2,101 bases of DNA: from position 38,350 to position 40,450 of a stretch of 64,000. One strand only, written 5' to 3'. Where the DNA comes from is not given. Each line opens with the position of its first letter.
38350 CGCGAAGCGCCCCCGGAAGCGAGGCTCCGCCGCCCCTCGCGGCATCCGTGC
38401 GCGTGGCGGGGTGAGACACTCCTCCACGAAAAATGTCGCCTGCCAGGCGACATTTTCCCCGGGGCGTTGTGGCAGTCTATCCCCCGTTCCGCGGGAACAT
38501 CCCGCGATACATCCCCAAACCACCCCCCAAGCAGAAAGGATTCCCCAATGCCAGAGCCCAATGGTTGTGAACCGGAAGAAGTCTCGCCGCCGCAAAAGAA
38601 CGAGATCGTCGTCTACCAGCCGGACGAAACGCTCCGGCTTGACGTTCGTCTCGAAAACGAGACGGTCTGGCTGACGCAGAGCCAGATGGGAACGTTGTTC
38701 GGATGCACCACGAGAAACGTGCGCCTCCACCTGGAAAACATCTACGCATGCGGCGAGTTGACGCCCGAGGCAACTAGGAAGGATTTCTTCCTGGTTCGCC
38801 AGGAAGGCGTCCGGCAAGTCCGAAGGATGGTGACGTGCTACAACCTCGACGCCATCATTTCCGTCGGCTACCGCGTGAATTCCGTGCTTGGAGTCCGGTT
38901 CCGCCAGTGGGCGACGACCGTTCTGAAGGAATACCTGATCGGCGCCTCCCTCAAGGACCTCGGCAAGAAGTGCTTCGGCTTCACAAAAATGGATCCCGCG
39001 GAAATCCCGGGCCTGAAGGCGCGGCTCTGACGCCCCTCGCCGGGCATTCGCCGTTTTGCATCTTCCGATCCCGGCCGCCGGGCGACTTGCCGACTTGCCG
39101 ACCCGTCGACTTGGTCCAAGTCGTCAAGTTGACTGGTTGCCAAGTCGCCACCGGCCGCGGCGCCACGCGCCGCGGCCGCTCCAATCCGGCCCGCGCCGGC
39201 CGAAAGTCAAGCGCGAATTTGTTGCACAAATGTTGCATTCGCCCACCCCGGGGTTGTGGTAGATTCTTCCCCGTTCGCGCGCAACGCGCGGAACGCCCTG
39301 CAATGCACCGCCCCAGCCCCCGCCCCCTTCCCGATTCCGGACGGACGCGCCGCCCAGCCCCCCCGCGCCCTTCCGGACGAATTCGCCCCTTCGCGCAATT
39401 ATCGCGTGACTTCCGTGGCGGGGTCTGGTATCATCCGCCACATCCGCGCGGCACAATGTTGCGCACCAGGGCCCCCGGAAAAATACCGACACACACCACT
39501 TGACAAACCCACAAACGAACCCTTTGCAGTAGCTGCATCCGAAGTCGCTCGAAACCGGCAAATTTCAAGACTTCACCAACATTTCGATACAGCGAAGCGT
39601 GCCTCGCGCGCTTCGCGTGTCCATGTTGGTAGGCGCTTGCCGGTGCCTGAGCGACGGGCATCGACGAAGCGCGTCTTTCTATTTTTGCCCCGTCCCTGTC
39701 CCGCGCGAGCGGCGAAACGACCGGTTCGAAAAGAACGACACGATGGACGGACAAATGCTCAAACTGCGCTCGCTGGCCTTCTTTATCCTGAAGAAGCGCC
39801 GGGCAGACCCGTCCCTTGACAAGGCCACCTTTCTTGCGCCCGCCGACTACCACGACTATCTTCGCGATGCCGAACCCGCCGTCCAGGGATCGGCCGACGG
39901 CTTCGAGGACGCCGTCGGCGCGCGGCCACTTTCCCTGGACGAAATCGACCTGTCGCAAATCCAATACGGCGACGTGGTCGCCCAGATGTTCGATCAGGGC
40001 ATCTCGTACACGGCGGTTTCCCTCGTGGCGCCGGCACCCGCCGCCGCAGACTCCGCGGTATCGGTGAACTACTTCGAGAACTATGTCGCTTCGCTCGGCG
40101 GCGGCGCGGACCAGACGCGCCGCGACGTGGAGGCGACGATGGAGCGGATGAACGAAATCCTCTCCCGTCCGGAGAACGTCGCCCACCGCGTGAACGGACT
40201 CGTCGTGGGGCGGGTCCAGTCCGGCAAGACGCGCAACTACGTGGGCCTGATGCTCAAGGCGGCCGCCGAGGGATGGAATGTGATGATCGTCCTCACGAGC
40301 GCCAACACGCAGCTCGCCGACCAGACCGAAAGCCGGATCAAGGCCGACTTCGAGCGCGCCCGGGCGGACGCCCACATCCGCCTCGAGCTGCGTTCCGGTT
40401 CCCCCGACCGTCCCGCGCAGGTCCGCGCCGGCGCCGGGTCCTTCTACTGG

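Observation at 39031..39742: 700-bp repeat-rich non-coding region upstream of the defense operon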

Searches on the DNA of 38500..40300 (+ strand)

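Call 6: search_rna_families(source=window, start=38500, end=40300, threshold=evalue, max_evalue=10)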
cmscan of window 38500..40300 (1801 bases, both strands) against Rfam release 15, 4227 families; matches with E-value up to 10: 2.
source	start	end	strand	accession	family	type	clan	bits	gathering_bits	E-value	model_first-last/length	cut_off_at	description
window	39083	39148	+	RF03982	mir-4865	Gene; miRNA;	-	25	100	0.053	1-84/84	no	mir-4865 microRNA precursor family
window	39100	39286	-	RF02886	npcTB_6715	Gene; sRNA;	-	13.3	72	1.7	1-212/212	no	Mycobacterium sRNA 6715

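Call 62: build_rna_model(alignment_id=A5, structure=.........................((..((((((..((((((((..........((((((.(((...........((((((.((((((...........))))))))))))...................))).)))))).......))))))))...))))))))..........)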
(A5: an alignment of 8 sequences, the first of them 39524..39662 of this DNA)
Model R1 built from alignment A5 (8 sequences, 177 columns); structure: as given.
model positions 149; base pairs 37; branch points 0; effective number of sequences 4.02; information 0.59 bits per position. Calibrated on 0.2 Mb of random sequence (short: E-values are rough).
structure used (alignment columns):
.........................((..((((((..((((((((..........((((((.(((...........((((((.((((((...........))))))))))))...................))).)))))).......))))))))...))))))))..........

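Call 63: search_with_rna_model(model_id=R1, sources=[window, L007, L013, L017, L021, L022, L023, L024, L025, L026, L027, L028, L029, L030, L032, L034, L035, L037, L038, L039, L040, L041, L042, L043, L044, L045, L046, L047, L048, L049, L050, L051, L052, L053, L054, L055, L056, L057, L058, L059, L060, L061, L062, L063, L064, L065, L066, L067, L068, L069, L070, L071, L072, L073, L074, L075, L076, L077, L078, L079, L080, L081, L082, L083, L084, L085, L086, L087, L088, L089, L090, L091, L092, L093, L094, L095, L096, L097, L098, L099, L100, L101, L102, L103, L104, L105, L106, L107, L108, L109, L110, L111, L112, L113, L114, L115], max_evalue=1, make_alignment=true)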
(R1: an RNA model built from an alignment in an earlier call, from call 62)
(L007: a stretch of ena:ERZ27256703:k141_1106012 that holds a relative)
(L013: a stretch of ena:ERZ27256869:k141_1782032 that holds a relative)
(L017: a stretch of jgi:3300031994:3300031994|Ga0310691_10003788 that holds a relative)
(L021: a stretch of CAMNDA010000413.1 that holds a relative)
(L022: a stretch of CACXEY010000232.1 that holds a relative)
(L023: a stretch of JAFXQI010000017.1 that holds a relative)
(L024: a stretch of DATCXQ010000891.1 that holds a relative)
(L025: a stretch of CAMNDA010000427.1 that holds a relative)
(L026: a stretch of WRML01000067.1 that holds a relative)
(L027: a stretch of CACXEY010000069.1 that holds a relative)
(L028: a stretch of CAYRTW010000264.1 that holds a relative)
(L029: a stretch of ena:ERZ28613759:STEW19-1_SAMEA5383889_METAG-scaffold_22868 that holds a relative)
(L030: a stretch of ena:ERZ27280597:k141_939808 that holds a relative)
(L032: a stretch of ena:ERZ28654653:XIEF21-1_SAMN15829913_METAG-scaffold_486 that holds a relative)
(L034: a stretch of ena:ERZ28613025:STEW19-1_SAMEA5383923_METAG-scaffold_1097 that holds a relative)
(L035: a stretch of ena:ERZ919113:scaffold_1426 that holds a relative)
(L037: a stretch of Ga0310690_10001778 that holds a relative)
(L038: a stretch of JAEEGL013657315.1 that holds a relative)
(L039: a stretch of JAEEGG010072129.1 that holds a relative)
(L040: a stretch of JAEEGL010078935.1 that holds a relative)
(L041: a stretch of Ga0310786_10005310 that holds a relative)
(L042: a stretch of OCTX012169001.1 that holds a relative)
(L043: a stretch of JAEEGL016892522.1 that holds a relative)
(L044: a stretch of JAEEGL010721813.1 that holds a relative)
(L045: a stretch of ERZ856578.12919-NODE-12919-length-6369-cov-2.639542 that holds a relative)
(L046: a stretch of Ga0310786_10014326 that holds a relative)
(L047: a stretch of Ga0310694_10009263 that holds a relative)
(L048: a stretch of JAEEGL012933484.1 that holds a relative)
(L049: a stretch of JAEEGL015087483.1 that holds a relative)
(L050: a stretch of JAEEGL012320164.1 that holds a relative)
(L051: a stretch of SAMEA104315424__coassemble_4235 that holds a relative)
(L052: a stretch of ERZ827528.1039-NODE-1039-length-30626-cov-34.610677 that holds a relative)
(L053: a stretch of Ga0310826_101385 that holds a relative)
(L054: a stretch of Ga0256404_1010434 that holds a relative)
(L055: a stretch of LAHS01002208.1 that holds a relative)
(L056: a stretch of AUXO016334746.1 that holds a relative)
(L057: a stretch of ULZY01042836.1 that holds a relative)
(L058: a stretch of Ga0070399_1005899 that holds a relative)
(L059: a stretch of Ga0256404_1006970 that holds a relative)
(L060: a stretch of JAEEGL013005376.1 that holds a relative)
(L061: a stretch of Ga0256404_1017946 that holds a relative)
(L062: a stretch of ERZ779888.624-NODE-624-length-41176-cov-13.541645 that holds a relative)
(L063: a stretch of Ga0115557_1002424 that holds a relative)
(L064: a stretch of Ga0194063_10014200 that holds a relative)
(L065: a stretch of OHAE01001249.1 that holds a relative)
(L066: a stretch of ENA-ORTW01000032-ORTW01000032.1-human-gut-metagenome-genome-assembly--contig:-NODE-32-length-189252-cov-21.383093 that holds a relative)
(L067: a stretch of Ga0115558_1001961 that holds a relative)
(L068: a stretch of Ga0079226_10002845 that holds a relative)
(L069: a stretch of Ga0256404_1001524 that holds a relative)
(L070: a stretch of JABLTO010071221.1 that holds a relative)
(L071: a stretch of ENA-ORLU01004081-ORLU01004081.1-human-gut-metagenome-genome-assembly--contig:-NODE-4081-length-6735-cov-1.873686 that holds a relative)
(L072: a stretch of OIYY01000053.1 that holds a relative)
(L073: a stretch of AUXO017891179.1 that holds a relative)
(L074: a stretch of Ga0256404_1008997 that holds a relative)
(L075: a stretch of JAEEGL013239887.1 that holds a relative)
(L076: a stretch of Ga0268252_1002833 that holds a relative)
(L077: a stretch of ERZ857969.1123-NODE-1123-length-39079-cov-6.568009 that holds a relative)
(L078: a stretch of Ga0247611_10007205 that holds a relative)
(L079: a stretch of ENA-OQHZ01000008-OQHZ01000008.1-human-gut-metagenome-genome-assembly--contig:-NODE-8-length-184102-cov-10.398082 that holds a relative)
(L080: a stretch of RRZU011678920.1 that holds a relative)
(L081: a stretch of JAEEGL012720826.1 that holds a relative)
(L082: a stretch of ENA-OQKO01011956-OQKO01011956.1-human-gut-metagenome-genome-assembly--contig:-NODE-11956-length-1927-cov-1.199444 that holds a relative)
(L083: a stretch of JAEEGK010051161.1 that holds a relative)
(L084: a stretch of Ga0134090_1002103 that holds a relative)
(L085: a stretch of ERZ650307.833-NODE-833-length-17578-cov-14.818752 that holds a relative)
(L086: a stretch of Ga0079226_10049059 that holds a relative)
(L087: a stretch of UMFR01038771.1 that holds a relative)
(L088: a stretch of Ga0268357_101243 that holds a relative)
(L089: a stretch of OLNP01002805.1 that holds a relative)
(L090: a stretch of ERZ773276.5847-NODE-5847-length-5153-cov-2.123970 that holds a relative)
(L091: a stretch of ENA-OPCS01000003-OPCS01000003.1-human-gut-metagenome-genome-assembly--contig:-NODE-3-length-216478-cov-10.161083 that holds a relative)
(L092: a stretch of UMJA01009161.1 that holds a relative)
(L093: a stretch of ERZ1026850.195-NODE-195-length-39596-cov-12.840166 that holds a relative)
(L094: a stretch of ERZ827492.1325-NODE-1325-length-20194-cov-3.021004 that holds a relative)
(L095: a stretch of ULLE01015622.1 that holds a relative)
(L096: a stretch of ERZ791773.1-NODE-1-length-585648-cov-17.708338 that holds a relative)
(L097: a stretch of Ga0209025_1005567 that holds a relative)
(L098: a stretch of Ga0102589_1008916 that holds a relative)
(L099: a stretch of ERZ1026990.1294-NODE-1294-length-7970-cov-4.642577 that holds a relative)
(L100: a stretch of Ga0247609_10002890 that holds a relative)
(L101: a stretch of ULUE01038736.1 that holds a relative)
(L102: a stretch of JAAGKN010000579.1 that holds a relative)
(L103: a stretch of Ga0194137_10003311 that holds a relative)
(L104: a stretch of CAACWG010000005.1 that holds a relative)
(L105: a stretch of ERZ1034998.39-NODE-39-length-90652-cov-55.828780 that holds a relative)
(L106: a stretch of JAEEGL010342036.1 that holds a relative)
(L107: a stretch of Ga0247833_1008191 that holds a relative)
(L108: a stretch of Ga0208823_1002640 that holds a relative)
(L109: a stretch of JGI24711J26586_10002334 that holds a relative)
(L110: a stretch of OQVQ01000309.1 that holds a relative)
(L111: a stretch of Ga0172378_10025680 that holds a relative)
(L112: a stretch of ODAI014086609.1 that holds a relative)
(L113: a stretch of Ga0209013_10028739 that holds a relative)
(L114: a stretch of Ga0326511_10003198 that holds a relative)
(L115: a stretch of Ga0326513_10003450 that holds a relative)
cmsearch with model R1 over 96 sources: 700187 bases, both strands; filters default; matches with E-value up to 1: 20.
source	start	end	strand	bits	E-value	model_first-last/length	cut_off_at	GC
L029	1660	1808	+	146.9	4.2e-40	1-149/149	no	0.52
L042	205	359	+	140.6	3.1e-38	1-149/149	no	0.49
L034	880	1033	+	137.3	2.9e-37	1-149/149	no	0.5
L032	3764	3919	+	121.9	1e-32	1-149/149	no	0.44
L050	1874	2022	+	112.1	7.5e-30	1-149/149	no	0.47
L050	6693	6841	+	110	3.2e-29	1-149/149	no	0.48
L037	448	601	+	98.2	9.3e-26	1-149/149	no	0.49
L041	2276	2429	+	97.9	1.1e-25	1-149/149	no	0.47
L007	5437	5584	+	96.8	2.5e-25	1-149/149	no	0.55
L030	3734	3880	+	86.5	2.8e-22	1-149/149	no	0.49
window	39525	39661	+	74.9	6.9e-19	1-149/149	no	0.58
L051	2262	2415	+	72.3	4e-18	1-149/149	no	0.52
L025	5246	5381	+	39.1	2.6e-08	1-149/149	no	0.55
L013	2658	2791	-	39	2.7e-08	1-149/149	no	0.54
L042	216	371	-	27.7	5.6e-05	1-149/149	no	0.49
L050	1914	1987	-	27.3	7.5e-05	47-118/149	no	0.49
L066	473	622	-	27.1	8.6e-05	1-149/149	no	0.46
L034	891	1044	-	23.8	0.00079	1-149/149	no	0.5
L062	4402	4603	-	22.7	0.0017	1-149/149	no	0.43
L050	6704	6851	-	17.1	0.073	1-149/149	no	0.48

Alignment A6: 20 matches aligned to the model, 274 columns, each read 5' to 3' on its own strand. Consensus structure (alignment columns), stored with it:
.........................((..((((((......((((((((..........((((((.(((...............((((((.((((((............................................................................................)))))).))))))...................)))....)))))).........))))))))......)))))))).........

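Call 64: search_with_rna_model(model_id=R1, sources=[window, L007, L013, L025, L029, L030, L032, L034, L037, L041, L042, L050, L051], max_evalue=0.000001, make_alignment=true)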
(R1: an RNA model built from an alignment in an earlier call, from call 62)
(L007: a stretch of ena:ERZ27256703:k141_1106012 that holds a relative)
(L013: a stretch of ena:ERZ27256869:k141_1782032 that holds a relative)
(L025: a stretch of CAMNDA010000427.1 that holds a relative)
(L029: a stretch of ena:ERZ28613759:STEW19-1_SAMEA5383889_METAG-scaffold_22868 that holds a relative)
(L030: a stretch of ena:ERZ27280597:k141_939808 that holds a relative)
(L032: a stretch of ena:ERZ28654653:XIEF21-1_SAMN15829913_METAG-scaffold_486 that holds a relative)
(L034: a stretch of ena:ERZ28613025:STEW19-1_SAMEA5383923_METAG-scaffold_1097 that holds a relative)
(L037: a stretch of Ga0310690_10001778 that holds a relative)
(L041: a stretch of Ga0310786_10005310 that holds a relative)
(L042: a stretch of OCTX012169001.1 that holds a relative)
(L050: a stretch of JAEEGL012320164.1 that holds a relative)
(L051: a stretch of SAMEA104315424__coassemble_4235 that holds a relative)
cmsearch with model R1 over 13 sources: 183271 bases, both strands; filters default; matches with E-value up to 0.000001: 14.
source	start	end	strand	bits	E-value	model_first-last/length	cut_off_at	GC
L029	1660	1808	+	146.9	1.1e-40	1-149/149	no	0.52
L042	205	359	+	140.6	8.2e-39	1-149/149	no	0.49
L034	880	1033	+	137.3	7.5e-38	1-149/149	no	0.5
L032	3764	3919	+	121.9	2.7e-33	1-149/149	no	0.44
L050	1874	2022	+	112.1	2e-30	1-149/149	no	0.47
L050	6693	6841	+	110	8.4e-30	1-149/149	no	0.48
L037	448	601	+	98.2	2.4e-26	1-149/149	no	0.49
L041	2276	2429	+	97.9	3e-26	1-149/149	no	0.47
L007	5437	5584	+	96.8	6.6e-26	1-149/149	no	0.55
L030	3734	3880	+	86.5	7.2e-23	1-149/149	no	0.49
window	39525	39661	+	74.9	1.8e-19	1-149/149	no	0.58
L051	2262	2415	+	72.3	1e-18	1-149/149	no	0.52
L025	5246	5381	+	39.1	6.7e-09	1-149/149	no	0.55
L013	2658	2791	-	39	6.9e-09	1-149/149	no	0.54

Alignment A7: 14 matches aligned to the model, 179 columns, each read 5' to 3' on its own strand. Consensus structure (alignment columns), stored with it:
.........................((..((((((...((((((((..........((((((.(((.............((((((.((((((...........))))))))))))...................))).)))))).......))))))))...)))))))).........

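Call 82: search_rna_families(source=window, start=39380, end=39760, threshold=evalue, max_evalue=10)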
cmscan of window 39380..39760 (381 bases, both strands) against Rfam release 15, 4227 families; matches with E-value up to 10: 1.
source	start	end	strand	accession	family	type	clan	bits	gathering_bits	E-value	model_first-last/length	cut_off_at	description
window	39591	39613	+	RF01356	CRISPR-DR28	Gene; CRISPR;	-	15.6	35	5.1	1-24/24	no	CRISPR RNA direct repeat element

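Call 84: build_rna_model(alignment_id=A7)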
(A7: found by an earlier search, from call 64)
Model R2 built from alignment A7 (14 sequences, 179 columns); structure: stored with the alignment.
model positions 148; base pairs 37; branch points 0; effective number of sequences 4.71; information 0.59 bits per position. Calibrated on 0.2 Mb of random sequence (short: E-values are rough).
structure used (alignment columns):
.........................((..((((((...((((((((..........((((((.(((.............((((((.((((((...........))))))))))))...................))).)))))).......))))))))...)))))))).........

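Call 85: search_with_rna_model(model_id=R2, sources=[window, L007, L013, L017, L021, L022, L023, L024, L025, L026, L027, L028, L029, L030, L032, L034, L035, L037, L038, L039, L040, L041, L042, L043, L044, L045, L046, L047, L048, L049, L050, L051, L052, L053, L054, L055, L056, L057, L058, L059, L060, L061, L062, L063, L064, L065, L066, L067, L068, L069, L070, L071, L072, L073, L074, L075, L076, L077, L078, L079, L080, L081, L082, L083, L084, L085, L086, L087, L088, L089, L090, L091, L092, L093, L094, L095, L096, L097, L098, L099, L100, L101, L102, L103, L104, L105, L106, L107, L108, L109, L110, L111, L112, L113, L114, L115], max_evalue=0.1)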
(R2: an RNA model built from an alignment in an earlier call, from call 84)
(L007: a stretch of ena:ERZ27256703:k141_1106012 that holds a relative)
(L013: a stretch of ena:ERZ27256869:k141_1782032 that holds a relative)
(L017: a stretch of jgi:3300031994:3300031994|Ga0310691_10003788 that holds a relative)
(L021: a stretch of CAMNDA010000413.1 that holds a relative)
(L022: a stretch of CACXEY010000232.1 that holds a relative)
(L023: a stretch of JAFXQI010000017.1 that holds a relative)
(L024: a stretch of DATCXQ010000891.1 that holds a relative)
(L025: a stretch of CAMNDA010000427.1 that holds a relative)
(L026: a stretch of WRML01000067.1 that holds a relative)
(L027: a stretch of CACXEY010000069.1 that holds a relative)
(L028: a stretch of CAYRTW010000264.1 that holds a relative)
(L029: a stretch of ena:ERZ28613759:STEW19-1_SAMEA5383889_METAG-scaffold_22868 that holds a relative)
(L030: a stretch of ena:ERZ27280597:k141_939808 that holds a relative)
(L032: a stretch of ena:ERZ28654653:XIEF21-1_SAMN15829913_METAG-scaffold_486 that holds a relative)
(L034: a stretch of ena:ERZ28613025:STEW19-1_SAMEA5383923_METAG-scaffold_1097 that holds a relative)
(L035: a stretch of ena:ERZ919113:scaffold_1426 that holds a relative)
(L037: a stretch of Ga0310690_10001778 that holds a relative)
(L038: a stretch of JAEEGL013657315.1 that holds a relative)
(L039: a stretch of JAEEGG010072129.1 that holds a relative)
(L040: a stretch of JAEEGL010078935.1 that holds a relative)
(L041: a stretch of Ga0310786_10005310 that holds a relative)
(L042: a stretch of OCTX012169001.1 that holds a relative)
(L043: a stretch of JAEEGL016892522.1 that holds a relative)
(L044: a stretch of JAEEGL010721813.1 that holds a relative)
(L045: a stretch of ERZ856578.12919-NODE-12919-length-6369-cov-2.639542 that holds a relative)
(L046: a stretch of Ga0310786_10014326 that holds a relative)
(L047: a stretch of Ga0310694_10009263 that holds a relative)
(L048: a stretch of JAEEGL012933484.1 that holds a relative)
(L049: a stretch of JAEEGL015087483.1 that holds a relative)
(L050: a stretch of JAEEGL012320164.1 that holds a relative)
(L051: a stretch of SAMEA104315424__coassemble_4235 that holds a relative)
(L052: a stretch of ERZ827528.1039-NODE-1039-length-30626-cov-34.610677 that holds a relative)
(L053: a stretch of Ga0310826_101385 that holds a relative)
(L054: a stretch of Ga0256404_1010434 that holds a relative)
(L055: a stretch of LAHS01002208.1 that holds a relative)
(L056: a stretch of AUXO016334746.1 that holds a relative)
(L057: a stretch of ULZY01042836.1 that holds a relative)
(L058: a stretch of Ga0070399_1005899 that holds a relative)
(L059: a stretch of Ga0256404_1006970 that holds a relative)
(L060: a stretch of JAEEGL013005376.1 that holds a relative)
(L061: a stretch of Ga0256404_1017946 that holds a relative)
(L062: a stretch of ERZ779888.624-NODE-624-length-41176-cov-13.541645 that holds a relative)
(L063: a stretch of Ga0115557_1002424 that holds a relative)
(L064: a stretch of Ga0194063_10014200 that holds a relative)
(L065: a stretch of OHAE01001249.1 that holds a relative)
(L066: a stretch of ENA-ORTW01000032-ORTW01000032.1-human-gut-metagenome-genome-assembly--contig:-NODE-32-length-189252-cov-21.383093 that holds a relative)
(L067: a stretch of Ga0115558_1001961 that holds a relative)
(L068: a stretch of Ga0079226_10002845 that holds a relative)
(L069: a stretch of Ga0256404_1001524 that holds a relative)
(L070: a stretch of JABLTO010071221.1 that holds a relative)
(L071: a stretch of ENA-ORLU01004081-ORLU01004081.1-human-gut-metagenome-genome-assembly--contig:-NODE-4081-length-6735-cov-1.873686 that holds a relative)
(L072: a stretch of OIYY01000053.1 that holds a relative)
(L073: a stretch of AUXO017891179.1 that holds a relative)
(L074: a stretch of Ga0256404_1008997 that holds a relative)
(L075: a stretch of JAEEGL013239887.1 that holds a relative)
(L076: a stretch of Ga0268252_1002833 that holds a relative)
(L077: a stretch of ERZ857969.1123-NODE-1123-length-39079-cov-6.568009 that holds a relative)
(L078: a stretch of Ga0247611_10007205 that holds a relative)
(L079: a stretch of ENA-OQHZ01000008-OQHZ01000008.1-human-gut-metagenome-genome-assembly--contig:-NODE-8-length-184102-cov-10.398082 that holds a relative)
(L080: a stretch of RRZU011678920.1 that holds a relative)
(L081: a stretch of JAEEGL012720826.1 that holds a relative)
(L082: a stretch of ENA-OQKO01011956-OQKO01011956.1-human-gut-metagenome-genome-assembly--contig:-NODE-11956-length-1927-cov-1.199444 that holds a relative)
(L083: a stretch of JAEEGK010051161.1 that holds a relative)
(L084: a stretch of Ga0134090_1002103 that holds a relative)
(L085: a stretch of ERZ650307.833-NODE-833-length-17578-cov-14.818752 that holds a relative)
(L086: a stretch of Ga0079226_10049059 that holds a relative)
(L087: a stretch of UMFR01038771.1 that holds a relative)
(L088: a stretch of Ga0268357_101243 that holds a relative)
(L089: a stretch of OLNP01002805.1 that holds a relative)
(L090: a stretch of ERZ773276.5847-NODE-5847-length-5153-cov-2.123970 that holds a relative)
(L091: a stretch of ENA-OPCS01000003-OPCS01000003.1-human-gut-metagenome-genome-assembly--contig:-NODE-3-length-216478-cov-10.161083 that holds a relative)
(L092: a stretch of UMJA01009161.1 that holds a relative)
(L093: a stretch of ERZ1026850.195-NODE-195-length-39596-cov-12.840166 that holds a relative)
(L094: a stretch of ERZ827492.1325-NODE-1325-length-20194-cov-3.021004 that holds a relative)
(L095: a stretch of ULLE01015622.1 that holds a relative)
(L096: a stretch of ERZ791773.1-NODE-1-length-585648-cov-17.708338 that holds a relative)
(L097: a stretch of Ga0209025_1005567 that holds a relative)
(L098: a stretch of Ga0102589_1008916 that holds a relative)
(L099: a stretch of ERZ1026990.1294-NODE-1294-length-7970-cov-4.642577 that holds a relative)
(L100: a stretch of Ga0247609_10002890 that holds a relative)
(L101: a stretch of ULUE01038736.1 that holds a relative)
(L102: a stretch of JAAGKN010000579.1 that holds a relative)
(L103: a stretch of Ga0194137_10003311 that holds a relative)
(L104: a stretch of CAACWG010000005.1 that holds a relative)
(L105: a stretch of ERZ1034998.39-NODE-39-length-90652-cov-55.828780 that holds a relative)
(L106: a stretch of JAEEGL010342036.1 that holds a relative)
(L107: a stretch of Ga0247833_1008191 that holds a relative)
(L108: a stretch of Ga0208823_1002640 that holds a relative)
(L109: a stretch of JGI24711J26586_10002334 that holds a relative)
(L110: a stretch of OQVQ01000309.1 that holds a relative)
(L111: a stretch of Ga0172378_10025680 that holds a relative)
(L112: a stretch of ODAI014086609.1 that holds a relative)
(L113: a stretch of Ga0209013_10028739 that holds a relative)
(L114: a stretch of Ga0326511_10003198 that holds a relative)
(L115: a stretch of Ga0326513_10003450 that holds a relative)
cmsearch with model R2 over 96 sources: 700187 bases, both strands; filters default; matches with E-value up to 0.1: 23.
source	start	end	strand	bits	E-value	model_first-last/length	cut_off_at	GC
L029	1660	1808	+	144.1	6.1e-34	1-148/148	no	0.52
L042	205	359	+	132.8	4.7e-31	1-148/148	no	0.49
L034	880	1033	+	130.7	1.7e-30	1-148/148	no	0.5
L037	448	601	+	123.1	1.5e-28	1-148/148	no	0.49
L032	3764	3919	+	122.3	2.4e-28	1-148/148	no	0.44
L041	2276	2429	+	120.7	6.2e-28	1-148/148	no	0.47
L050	1874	2022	+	116.9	5.7e-27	1-148/148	no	0.47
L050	6693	6841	+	104.2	1e-23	1-148/148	no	0.48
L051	2262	2415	+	103.9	1.2e-23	1-148/148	no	0.52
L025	5246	5381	+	82.9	2.8e-18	1-148/148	no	0.55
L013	2658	2791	-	80.8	9.6e-18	1-148/148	no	0.54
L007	5437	5584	+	78.4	4e-17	1-148/148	no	0.55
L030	3734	3880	+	76.2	1.5e-16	1-148/148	no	0.49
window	39525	39661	+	67.8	2.1e-14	1-148/148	no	0.58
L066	473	622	-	39.7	3.2e-07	1-148/148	no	0.46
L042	215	371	-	30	9.8e-05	1-148/148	no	0.49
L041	2289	2440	-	29.1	0.00017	1-148/148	no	0.47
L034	891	1044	-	27.3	0.00047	1-148/148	no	0.5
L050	1890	2032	-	27.3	0.0005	1-148/148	no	0.47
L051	2272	2425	-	24.3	0.0028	1-148/148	no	0.51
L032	3776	3930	-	23.3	0.0053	1-148/148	no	0.45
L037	461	612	-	22.2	0.01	1-148/148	no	0.48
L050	6704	6851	-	20.5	0.026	1-148/148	no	0.48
